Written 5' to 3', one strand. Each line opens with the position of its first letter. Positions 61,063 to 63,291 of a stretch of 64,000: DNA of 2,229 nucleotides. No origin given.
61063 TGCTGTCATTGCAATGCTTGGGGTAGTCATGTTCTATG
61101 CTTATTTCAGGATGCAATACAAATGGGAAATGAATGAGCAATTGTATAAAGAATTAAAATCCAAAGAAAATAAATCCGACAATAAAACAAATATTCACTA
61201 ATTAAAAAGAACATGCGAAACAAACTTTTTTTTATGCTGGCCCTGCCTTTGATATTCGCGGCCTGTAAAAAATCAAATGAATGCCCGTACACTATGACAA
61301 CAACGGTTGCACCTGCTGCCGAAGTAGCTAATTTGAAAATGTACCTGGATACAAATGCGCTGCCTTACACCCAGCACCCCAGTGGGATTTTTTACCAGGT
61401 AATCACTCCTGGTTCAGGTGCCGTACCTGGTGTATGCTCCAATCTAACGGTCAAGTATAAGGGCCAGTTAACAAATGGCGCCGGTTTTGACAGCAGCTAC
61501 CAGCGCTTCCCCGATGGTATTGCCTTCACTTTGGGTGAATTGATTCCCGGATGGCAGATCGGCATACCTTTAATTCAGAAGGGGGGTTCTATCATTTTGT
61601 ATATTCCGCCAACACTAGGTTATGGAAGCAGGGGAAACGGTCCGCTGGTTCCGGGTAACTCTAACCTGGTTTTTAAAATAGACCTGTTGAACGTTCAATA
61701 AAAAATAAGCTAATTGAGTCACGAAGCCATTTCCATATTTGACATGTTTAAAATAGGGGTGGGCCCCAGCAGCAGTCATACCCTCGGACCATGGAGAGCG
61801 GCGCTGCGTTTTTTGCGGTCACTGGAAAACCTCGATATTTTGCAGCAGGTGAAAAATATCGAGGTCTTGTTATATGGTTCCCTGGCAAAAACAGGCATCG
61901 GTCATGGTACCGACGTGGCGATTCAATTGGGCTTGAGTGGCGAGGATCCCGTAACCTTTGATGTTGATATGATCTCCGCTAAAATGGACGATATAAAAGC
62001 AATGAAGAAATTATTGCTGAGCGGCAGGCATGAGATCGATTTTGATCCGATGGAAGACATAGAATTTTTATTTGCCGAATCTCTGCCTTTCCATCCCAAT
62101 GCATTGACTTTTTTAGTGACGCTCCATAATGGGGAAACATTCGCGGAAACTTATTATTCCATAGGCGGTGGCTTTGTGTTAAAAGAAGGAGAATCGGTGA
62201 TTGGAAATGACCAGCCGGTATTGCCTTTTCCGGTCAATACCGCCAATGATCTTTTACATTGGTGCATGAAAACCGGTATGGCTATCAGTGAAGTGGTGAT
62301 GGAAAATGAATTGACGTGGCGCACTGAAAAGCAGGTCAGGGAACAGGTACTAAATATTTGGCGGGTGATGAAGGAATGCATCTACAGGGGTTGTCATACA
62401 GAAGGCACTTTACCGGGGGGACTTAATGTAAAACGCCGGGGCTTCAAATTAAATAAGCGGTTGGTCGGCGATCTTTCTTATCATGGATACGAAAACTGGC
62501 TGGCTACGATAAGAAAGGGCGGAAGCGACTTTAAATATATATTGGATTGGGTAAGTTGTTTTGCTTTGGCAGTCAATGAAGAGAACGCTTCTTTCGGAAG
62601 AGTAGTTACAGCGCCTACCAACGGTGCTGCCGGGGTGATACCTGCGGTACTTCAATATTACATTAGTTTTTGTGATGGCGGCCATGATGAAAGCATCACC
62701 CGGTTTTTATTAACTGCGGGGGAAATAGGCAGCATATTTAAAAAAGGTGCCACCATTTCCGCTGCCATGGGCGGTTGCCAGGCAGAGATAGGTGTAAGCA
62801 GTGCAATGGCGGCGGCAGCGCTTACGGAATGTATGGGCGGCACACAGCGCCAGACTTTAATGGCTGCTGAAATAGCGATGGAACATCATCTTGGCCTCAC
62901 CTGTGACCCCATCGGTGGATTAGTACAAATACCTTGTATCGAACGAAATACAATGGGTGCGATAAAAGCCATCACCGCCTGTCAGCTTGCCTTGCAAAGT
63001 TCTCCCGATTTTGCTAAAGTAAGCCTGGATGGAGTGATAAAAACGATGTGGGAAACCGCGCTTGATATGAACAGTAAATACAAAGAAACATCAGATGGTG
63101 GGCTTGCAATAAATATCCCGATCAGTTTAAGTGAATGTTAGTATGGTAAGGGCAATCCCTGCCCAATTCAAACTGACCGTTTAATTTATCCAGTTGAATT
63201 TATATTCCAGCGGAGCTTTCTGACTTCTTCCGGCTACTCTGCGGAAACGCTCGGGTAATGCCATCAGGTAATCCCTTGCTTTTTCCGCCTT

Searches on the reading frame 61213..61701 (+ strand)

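Call 43: search_protein_families(library=pfam, proteins=[window:61213-61701:+], max_evalue=0.001)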
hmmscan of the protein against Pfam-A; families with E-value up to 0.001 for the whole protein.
window:61213-61701:+ (162 aa): 1 family
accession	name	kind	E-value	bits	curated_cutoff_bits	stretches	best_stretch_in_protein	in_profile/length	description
PF00254.34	FKBP_C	-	1.3e-19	70.8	21.1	1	77-159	10-94/94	FKBP-type peptidyl-prolyl cis-trans isomerase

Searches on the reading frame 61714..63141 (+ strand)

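Call 43: search_protein_families(library=pfam, proteins=[window:61714-63141:+], max_evalue=0.001)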
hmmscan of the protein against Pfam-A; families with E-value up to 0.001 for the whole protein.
window:61714-63141:+ (475 aa): 2 families
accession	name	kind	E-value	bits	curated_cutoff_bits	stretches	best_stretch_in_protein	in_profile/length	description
PF03313.21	SDH_alpha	-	8.3e-87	291.6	26.4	1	187-465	2-260/260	Serine dehydratase alpha chain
PF03315.21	SDH_beta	-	6.5e-56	189.4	26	1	7-159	1-154/155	Serine dehydratase beta chain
